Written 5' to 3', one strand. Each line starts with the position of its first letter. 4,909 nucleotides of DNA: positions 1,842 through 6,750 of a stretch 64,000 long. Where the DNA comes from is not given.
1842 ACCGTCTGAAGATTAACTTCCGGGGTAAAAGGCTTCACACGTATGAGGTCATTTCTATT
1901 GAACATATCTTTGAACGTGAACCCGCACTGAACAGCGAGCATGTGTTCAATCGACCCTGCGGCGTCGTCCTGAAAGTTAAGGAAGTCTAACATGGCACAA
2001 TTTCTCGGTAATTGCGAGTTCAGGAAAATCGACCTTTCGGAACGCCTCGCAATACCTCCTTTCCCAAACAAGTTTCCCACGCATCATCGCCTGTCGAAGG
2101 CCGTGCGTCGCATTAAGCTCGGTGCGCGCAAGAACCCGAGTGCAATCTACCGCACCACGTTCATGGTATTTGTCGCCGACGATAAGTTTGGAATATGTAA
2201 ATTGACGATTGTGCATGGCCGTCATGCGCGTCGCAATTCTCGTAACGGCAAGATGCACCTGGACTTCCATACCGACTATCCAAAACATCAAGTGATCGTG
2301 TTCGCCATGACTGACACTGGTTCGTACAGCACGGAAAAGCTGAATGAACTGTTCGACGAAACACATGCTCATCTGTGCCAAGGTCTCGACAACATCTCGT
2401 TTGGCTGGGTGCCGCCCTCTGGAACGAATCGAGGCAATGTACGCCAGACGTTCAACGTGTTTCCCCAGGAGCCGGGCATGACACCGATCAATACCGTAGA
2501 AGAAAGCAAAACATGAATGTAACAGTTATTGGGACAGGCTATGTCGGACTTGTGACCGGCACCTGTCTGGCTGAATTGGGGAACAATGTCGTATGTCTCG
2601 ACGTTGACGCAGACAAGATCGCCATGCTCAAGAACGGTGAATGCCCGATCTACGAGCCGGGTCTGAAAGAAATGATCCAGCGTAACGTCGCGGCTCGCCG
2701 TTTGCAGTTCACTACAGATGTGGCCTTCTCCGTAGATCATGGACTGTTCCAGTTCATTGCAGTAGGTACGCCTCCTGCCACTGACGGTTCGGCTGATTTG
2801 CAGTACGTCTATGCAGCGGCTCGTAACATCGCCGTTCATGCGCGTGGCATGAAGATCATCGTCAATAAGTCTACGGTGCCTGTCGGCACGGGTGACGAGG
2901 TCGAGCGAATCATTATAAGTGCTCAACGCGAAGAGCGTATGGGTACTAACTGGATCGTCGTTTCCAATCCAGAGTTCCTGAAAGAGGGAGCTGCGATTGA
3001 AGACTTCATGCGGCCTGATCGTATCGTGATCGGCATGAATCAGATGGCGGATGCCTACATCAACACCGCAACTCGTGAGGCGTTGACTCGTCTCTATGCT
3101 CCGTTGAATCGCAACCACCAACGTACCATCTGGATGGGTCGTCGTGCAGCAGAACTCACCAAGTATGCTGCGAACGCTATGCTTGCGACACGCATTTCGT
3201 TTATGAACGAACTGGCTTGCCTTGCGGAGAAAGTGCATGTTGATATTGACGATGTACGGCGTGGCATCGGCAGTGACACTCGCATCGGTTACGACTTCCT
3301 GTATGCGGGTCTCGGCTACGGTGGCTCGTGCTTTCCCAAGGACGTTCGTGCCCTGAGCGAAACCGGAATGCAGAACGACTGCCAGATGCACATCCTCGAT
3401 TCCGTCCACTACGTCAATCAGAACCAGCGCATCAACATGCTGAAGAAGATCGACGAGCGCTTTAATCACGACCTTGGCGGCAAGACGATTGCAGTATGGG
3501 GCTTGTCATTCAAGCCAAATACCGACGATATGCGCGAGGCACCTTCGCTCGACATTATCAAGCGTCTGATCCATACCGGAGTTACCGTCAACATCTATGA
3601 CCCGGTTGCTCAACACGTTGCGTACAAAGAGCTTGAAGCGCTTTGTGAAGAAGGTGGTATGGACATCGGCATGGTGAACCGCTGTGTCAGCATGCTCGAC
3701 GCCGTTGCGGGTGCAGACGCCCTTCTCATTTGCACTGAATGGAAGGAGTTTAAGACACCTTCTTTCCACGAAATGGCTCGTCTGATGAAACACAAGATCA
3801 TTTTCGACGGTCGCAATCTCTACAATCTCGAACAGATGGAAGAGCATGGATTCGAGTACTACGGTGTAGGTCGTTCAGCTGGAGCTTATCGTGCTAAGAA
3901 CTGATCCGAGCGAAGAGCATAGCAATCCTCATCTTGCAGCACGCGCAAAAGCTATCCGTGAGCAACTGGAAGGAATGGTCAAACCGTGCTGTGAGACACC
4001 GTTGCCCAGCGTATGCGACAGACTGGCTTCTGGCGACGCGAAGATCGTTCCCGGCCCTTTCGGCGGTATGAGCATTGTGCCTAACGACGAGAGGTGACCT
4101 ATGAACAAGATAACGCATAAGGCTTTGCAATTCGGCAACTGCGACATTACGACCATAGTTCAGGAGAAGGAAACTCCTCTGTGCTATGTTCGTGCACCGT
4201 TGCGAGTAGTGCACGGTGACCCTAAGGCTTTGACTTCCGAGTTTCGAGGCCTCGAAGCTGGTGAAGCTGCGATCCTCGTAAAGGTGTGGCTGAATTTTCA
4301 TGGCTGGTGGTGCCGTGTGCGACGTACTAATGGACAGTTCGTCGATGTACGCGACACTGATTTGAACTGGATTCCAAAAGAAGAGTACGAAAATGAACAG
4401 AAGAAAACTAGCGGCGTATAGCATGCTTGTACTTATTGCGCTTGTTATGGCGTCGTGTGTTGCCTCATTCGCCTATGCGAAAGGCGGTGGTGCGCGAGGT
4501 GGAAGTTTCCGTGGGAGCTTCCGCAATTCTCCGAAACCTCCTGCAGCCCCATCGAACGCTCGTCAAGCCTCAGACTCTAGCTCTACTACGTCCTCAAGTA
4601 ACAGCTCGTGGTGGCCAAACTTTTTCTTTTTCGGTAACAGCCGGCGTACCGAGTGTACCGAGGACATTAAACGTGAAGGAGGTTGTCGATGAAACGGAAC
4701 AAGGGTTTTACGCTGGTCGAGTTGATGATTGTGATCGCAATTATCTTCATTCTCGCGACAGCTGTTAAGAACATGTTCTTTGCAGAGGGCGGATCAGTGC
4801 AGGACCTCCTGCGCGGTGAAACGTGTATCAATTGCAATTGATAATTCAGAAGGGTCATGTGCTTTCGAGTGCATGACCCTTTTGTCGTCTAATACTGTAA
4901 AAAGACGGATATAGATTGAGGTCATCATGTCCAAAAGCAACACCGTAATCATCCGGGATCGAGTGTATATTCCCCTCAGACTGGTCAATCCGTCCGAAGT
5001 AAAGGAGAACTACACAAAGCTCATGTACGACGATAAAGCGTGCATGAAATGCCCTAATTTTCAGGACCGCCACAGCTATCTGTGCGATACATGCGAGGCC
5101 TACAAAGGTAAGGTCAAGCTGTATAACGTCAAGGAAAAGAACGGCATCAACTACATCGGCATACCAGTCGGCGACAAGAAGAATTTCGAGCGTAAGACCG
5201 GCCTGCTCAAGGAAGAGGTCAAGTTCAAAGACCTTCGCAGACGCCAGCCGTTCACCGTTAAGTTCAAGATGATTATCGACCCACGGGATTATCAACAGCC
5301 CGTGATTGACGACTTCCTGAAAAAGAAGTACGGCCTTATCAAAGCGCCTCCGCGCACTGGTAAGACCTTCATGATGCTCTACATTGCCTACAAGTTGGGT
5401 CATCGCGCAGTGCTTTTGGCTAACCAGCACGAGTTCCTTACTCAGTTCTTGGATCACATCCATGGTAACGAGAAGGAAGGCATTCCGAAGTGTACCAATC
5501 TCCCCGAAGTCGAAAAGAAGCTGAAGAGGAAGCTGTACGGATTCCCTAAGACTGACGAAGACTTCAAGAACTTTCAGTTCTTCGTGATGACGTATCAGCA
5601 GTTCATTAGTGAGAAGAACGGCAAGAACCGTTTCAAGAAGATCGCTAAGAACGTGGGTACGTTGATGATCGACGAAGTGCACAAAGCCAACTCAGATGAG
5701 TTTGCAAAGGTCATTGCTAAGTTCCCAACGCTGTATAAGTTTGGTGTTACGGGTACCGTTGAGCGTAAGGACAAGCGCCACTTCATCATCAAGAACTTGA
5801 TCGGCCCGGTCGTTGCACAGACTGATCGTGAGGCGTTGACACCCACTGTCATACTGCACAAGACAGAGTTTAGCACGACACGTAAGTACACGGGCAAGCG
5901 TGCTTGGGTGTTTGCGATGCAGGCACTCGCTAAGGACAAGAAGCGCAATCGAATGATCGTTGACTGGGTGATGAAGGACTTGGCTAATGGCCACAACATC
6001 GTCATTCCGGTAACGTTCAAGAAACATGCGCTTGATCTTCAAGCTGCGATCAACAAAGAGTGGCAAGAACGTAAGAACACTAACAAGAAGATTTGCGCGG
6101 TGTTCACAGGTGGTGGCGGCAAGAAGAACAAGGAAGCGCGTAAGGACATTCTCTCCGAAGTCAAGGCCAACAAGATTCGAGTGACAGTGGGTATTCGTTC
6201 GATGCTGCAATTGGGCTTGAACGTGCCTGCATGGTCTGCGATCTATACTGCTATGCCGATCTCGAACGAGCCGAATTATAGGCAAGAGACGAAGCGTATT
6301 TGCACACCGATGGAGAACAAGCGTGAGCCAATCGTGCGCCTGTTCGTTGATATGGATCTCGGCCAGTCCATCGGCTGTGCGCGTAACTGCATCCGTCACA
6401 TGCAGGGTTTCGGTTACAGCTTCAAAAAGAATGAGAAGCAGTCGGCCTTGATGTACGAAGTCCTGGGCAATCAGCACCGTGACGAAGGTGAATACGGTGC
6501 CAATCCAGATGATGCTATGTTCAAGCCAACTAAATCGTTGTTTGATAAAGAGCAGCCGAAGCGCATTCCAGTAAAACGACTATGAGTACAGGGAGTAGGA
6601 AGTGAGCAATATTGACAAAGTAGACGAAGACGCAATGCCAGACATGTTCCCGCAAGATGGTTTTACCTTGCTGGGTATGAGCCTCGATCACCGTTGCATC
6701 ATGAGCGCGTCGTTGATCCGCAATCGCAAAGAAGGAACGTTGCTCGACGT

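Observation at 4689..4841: Unannotated 50-aa type IV pilin mimic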

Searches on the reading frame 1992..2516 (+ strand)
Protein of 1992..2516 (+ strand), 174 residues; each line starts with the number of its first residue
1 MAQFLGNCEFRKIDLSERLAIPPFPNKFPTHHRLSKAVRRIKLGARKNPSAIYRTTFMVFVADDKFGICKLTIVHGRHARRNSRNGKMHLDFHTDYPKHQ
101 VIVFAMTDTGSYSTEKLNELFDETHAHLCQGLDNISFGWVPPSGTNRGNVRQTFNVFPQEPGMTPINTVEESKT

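Call 71: search_protein_families(library=phrogs, proteins=[window:1992-2516:+], max_evalue=0.001)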
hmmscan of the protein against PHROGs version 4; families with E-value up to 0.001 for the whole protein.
window:1992-2516:+ (174 aa): 0 families

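Call 72: search_protein_families(library=pfam, proteins=[window:1992-2516:+], max_evalue=0.001)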
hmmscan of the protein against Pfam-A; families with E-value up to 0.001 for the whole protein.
window:1992-2516:+ (174 aa): 1 family
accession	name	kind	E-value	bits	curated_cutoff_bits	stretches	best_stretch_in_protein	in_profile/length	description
PF04381.17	RdgC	-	0.00068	19.5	25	1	100-150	5-55/298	Putative exonuclease, RdgC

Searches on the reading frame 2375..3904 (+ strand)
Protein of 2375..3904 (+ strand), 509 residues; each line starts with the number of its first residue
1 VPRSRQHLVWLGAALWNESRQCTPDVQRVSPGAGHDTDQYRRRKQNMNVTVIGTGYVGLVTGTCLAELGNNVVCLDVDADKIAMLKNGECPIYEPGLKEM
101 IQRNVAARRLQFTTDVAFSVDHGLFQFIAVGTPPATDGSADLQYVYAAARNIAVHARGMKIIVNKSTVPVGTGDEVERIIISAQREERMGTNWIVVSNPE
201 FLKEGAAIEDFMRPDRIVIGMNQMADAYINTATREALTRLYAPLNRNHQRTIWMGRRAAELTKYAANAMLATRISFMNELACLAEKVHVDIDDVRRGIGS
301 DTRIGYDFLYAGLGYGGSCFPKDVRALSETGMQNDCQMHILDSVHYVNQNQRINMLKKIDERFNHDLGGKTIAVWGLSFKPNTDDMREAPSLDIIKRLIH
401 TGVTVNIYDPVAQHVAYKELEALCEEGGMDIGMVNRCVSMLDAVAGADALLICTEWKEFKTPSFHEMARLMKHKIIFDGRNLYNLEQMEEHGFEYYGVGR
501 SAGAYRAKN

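Call 7: search_protein_families(library=pfam, proteins=[window:2375-3904:+], max_evalue=1)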
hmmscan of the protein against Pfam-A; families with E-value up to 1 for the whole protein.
window:2375-3904:+ (509 aa): 13 families
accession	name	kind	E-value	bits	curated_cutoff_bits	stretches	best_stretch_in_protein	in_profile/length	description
PF03721.20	UDPG_MGDP_dh_N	-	5.1e-63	212.5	27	1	47-226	1-180/187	UDP-glucose/GDP-mannose dehydrogenase family, NAD binding domain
PF00984.24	UDPG_MGDP_dh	-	8.1e-36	122.5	25.4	1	257-349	1-93/94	UDP-glucose/GDP-mannose dehydrogenase family, central domain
PF03720.21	UDPG_MGDP_dh_C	-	1.1e-31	109.7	30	1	373-484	1-102/103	UDP-glucose/GDP-mannose dehydrogenase family, UDP binding domain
PF07992.20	Pyr_redox_2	-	0.005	16.8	26.1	1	36-76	132-172/291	Pyridine nucleotide-disulphide oxidoreductase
PF01262.27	AlaDh_PNT_C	-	0.011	15.6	23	1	47-87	29-69/214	Alanine dehydrogenase/PNT, C-terminal domain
PF02558.23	ApbA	-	0.012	15.7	22.2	1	49-102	1-52/150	Ketopantoate reductase PanE/ApbA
PF02737.24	3HCDH_N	-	0.013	15.9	22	1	48-116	1-73/180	3-hydroxyacyl-CoA dehydrogenase, NAD binding domain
PF01494.25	FAD_binding_3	-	0.016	14.9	22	1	47-82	2-37/349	FAD binding domain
PF01266.30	DAO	-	0.023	14.7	27.9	1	49-77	2-30/353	FAD dependent oxidoreductase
PF02826.25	2-Hacid_dh_C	-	0.068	13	25.1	1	27-83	16-73/178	D-isomer specific 2-hydroxyacid dehydrogenase, NAD binding domain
PF00070.33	Pyr_redox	-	0.13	13.2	22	1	48-76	1-29/82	Pyridine nucleotide-disulphide oxidoreductase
PF13450.12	NAD_binding_8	-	0.18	12.6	21.9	1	51-77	1-27/68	NAD(P)-binding Rossmann-like domain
PF21579.3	PabTrmU54_TRAM_dom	-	0.2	12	27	1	158-195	12-50/56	tRNA (uracil(54)-C(5))-methyltransferase, TRAM domain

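Call 75: find_related_loci(query=window:2513-3904:+, collection=genome_contigs, flank=1000)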
Query window:2513-3904:+ (463 aa) in genome_contigs; peptide patterns used: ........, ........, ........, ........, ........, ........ (x = any residue, [..] = any of these).
600 stretches matched a pattern (row limit reached: there are more); 599 encode a relative of the query (tblastn E <= 1e-3); the best 80 are kept; 80 distinct loci.
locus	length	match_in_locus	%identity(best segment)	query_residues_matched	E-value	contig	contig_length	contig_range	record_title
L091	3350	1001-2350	59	1-455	5e-176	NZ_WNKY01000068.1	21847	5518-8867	Duganella radicis strain KCTC 22382 NODE_68_length_21847_cov_32.868278_68, whole genome shotgun sequence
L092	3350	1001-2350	58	1-455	1e-173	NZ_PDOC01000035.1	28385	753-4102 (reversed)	Massilia eurypsychrophila strain JCM 30074 ZB100034, whole genome shotgun sequence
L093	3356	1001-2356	58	1-454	2e-170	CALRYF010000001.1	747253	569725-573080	MAG: Polynucleobacter meluiroseus isolate JJ-MA1B5-281-2-mx-bin649 genome assembly, contig: JJ-MA1B5-281-C1, whole genom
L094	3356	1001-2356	58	1-454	1e-169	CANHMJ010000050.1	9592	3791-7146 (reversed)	MAG: Burkholderiaceae bacterium isolate RE-20apr16-308 genome assembly, contig: RE-20APR16-C10841, whole genome shotgun 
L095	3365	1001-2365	57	1-454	3e-169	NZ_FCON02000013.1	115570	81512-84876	Caballeronia choica isolate LMG 22940 contig000013, whole genome shotgun sequence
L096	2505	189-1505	57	1-454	9e-177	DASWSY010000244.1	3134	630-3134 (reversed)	MAG TPA_asm: Rhizobacter sp. isolate SMAG_U3561 k141_134862, whole genome shotgun sequence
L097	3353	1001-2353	57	1-454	1e-167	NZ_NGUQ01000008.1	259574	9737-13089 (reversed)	Pandoraea sp. PE-S2T-3 contig00008, whole genome shotgun sequence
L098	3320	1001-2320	58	1-455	3e-169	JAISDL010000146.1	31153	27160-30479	MAG: Accumulibacter sp. isolate Gx485_bin129 k119_2591705, whole genome shotgun sequence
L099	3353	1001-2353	57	1-455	5e-169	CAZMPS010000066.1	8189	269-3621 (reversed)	MAG TPA_asm: uncultured Burkholderiaceae bacterium isolate SRP257259_co1_292 genome assembly, contig: NODE_14078_length_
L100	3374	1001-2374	56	1-457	2e-166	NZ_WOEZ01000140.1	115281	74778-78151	Paraburkholderia elongata strain 5N id=140, whole genome shotgun sequence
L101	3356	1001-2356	58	1-454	4e-166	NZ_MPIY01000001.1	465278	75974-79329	Polynucleobacter sphagniphilus strain MWH-Weng1-1 2574185727, whole genome shotgun sequence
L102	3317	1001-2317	56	1-454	7e-165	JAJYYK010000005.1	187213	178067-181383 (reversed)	MAG: Proteobacteria bacterium isolate FK4.bin111 NODE_57_length_187213_cov_4.944250, whole genome shotgun sequence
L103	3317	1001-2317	55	1-454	5e-165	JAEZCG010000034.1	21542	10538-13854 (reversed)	MAG: Proteobacteria bacterium isolate OH_CBrB_233 k127_711344, whole genome shotgun sequence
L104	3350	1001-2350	57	1-455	1e-163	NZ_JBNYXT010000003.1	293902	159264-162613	Janthinobacterium sp. LB3P112 NODE_3_length_293902_cov_51.757479, whole genome shotgun sequence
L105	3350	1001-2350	57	1-455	3e-163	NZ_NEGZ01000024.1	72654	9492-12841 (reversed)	Janthinobacterium sp. GW458P scaffold24.1, whole genome shotgun sequence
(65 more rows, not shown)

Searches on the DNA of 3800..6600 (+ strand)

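Call 6: search_dna_similar(query=window:3800-6600:+, collection=phages, mode=near, max_rows=30)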
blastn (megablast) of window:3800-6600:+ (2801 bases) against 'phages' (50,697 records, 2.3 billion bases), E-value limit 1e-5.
No match.

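Call 103: search_rna_families(source=window, start=4350, end=4950, threshold=evalue, max_evalue=1)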
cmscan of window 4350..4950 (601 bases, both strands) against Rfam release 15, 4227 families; matches with E-value up to 1: 0.
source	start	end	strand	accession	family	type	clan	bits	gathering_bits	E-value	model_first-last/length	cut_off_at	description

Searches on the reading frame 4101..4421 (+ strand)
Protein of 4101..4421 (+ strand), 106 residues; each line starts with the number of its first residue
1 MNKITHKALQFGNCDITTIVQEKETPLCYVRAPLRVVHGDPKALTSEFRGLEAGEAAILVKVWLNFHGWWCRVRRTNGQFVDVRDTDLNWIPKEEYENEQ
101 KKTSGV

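Call 7: search_protein_families(library=pfam, proteins=[window:4101-4421:+], max_evalue=1)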
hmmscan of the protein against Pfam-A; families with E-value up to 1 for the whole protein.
window:4101-4421:+ (106 aa): 0 families

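Call 28: search_protein_families(library=phrogs, proteins=[window:4101-4421:+], max_evalue=0.1)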
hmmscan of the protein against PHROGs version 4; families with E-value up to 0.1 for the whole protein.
window:4101-4421:+ (106 aa): 1 family
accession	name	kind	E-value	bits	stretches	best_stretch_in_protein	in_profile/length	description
phrog_3992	-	DNA, RNA and nucleotide metabolism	0.052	14.1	1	59-103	237-281/345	primosomal protein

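Call 29: search_protein_families(library=ncbifam, proteins=[window:4101-4421:+], max_evalue=0.1)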
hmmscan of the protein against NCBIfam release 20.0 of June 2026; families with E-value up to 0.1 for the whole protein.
window:4101-4421:+ (106 aa): 0 families

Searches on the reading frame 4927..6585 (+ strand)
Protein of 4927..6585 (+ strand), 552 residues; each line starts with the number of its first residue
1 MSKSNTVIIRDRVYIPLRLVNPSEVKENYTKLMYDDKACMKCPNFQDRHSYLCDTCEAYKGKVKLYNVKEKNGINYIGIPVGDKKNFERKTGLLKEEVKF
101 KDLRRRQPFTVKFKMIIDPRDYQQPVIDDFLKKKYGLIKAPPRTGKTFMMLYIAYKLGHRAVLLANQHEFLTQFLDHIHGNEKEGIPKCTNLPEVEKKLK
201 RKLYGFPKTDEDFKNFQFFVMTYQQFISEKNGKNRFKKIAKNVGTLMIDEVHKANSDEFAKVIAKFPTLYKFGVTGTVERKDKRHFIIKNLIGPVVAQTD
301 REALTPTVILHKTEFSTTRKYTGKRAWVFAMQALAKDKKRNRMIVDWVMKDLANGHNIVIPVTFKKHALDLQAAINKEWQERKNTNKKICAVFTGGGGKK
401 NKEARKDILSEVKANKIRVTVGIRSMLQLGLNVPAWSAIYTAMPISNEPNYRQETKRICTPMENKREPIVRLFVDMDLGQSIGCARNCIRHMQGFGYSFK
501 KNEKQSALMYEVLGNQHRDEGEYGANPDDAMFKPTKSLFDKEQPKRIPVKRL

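Call 7: search_protein_families(library=pfam, proteins=[window:4927-6585:+], max_evalue=1)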
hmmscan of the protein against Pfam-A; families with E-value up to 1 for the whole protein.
window:4927-6585:+ (552 aa): 7 families
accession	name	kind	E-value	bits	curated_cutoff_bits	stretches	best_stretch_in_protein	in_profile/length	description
PF04851.21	ResIII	-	8.7e-18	65.2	22.5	1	117-280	2-164/164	Type III restriction enzyme, res subunit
PF00270.35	DEAD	-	1.5e-08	35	26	1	121-265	2-140/167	DEAD/DEAH box helicase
PF18766.7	SWI2_SNF2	-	0.00096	19.3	26.7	1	135-281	20-159/221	SWI2/SNF2 ATPase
PF00271.37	Helicase_C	-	0.0095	16.6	23.5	1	351-458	11-106/110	Helicase conserved C-terminal domain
PF13481.12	AAA_25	-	0.014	15.4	27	1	110-156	9-56/195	AAA domain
PF00004.35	AAA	-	0.049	14.5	21.2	1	140-258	5-73/131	ATPase family associated with various cellular activities (AAA)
PF10484.15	MRP-S23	-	0.065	13.9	22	1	430-463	26-55/128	Mitochondrial ribosomal protein S23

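Call 8: search_dna_similar(query=window:4927-6585:+, collection=phages, mode=protein, max_rows=25)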
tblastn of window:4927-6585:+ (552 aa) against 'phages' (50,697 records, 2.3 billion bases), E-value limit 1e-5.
Records with a match: 603; places in all: 607; records where one place covers at least 80% of the query: 79.
Best place of each record, by identity: <60% 603.
By first word of the organism name: Vibrio 379; Klebsiella 77; Erwinia 49; Pseudomonas 26; Rhizobium 13; Dickeya 8; Staphylococcus 8; Thermus 6; Salmonella 5; Burkholderia 5; and 14 more.
By host as written in the record: - 294; Erwinia amylovora 43; Vibrio harveyi BAA-1116 36; Klebsiella pneumoniae 24; Pseudomonas putida KT2440 and Paw85 9; Vibrio crassostreae 9; Klebsiella pneumoniae K42 8; Vibrio campbellii BB120 7; and 97 more.
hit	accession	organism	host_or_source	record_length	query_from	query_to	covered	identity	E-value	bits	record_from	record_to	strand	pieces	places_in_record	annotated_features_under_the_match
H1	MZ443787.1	Erwinia phage pEa_SNUABM_39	Erwinia amylovora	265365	7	552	99%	38.5%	1e-111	371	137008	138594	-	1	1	hypothetical protein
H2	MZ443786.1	Erwinia phage pEa_SNUABM_2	Erwinia amylovora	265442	7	552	99%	38.5%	1e-111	371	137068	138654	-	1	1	hypothetical protein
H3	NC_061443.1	Erwinia phage pEa_SNUABM_2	Erwinia amylovora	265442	7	552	99%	38.5%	1e-111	371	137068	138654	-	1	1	hypothetical protein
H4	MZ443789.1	Erwinia phage pEa_SNUABM_36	Erwinia amylovora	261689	7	552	99%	38.5%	1e-111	371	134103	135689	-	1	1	hypothetical protein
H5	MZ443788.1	Erwinia phage pEa_SNUABM_35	Erwinia amylovora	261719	7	552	99%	38.5%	1e-111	371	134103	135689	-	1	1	hypothetical protein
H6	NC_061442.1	Erwinia phage pEa_SNUABM_35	Erwinia amylovora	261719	7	552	99%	38.5%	1e-111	371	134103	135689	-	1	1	hypothetical protein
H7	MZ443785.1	Erwinia phage pEa_SNUABM_22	Erwinia amylovora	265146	7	552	99%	38.5%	1e-111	371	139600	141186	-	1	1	hypothetical protein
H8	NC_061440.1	Erwinia phage pEa_SNUABM_22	Erwinia amylovora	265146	7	552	99%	38.5%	1e-111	371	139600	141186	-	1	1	hypothetical protein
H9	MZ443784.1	Erwinia phage pEa_SNUABM_18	Erwinia amylovora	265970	7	552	99%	38.5%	1e-111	371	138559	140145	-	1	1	hypothetical protein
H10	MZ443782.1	Erwinia phage pEa_SNUABM_16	Erwinia amylovora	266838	7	552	99%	38.5%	1e-111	371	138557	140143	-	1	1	hypothetical protein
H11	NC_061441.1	Erwinia phage pEa_SNUABM_16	Erwinia amylovora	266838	7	552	99%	38.5%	1e-111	371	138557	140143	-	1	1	hypothetical protein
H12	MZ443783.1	Erwinia phage pEa_SNUABM_28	Erwinia amylovora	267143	7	552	99%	38.5%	1e-111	371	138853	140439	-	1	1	hypothetical protein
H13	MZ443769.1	Erwinia phage pEp_SNUABM_52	Erwinia amylovora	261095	7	546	98%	38.9%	5e-112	372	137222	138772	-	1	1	hypothetical protein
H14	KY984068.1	Erwinia phage vB_EamM_Y3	Erwinia amylovora 1/79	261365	7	546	98%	38.9%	5e-112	372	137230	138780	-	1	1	DNA repair helicase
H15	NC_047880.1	Erwinia phage vB_EamM_Y3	Erwinia amylovora 1/79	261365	7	546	98%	38.9%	5e-112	372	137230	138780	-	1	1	DNA repair helicase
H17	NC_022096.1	Pseudomonas phage PaBG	Pseudomonas aeruginosa PAO1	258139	2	484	88%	43.1%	3e-114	379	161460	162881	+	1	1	ATP-dependent DNA repair recombination helicase | hypothetical protein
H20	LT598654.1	Phage NCTB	surface water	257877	4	528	95%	39.3%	4e-120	395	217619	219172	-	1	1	DNA repair helicase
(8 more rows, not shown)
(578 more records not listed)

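Call 12: find_related_loci(query=window:4927-6585:+, collection=viral_contigs, flank=8000)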
Query window:4927-6585:+ (552 aa) in viral_contigs; peptide patterns used: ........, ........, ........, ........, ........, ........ (x = any residue, [..] = any of these).
2 stretches matched a pattern, but none encodes a relative of the query by tblastn (E <= 1e-3).

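Call 63: get_annotated_region(hit=H17, flank=3500)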
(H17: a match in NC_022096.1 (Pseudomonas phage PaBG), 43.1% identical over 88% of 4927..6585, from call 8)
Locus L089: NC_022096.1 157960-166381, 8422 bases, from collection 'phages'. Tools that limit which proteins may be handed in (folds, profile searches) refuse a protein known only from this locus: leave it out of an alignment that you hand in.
description: Pseudomonas phage PaBG, complete genome.
organism: Pseudomonas phage PaBG (NCBI taxid 1335230)
taxonomy: Viruses; Duplodnaviria; Heunggongvirae; Uroviricota; Caudoviricetes; Baikalvirus; Baikalvirus PaBG
host: Pseudomonas aeruginosa PAO1; source: -; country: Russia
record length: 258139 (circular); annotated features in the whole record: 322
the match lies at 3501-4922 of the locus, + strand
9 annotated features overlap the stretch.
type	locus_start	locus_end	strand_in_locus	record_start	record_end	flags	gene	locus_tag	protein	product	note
CDS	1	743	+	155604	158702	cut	-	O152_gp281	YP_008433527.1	DNA polymerase I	-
CDS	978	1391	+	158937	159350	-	-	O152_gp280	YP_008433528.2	hypothetical protein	-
CDS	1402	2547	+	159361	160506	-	-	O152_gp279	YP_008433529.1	putative DNA polymerase III subunit beta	-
CDS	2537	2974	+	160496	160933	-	-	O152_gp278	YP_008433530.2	hypothetical protein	-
CDS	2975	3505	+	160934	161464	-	-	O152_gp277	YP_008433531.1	hypothetical protein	-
CDS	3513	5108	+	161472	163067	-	-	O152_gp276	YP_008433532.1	ATP-dependent DNA repair recombination helicase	ATP-dependent DNA repair recombination helicase uvsW, type III restriction enzyme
CDS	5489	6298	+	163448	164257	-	-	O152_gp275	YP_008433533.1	DNA polymerase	-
CDS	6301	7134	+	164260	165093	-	-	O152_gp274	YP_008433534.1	hypothetical protein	-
CDS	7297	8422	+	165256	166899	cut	-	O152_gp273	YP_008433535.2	tail sheath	-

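Call 64: get_annotated_region(hit=H20, flank=3500)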
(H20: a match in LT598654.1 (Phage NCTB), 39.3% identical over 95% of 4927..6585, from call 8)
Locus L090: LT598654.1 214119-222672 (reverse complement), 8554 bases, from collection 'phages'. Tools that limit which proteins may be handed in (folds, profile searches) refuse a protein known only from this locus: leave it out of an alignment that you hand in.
description: Phage NCTB genome assembly, complete genome: monopartite.
organism: Phage NCTB (NCBI taxid 1857647)
taxonomy: Viruses; Duplodnaviria; Heunggongvirae; Uroviricota; Caudoviricetes
host: -; source: surface water; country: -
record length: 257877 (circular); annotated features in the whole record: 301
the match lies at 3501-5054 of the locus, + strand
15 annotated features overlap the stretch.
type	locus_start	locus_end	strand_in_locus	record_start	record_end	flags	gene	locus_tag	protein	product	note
CDS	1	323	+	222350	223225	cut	-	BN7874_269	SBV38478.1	Queuosine Biosynthesis QueE Radical SAM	-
CDS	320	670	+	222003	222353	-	-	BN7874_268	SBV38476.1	hypothetical protein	-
CDS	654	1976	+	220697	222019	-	-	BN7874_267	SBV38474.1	hypothetical protein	-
CDS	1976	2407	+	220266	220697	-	-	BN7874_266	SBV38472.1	hypothetical protein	-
CDS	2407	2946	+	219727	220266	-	-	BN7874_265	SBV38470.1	hypothetical protein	-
CDS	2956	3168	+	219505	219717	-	-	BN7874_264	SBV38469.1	hypothetical protein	-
CDS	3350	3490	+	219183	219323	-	-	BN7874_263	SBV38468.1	hypothetical protein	-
CDS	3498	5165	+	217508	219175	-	-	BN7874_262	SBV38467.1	DNA repair helicase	-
CDS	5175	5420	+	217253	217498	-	-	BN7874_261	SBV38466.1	-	unnamed protein product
CDS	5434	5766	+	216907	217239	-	-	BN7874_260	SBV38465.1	hypothetical protein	-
CDS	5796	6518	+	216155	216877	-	-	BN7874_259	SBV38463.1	Phage lysin #murein transglycosylase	-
CDS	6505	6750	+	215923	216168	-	-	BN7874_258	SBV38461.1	hypothetical protein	-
CDS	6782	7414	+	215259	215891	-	-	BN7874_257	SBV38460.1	hypothetical protein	-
CDS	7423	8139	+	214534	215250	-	-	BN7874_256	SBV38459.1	GTP cyclohydrolase I type 1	-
CDS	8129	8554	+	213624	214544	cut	-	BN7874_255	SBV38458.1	hypothetical protein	-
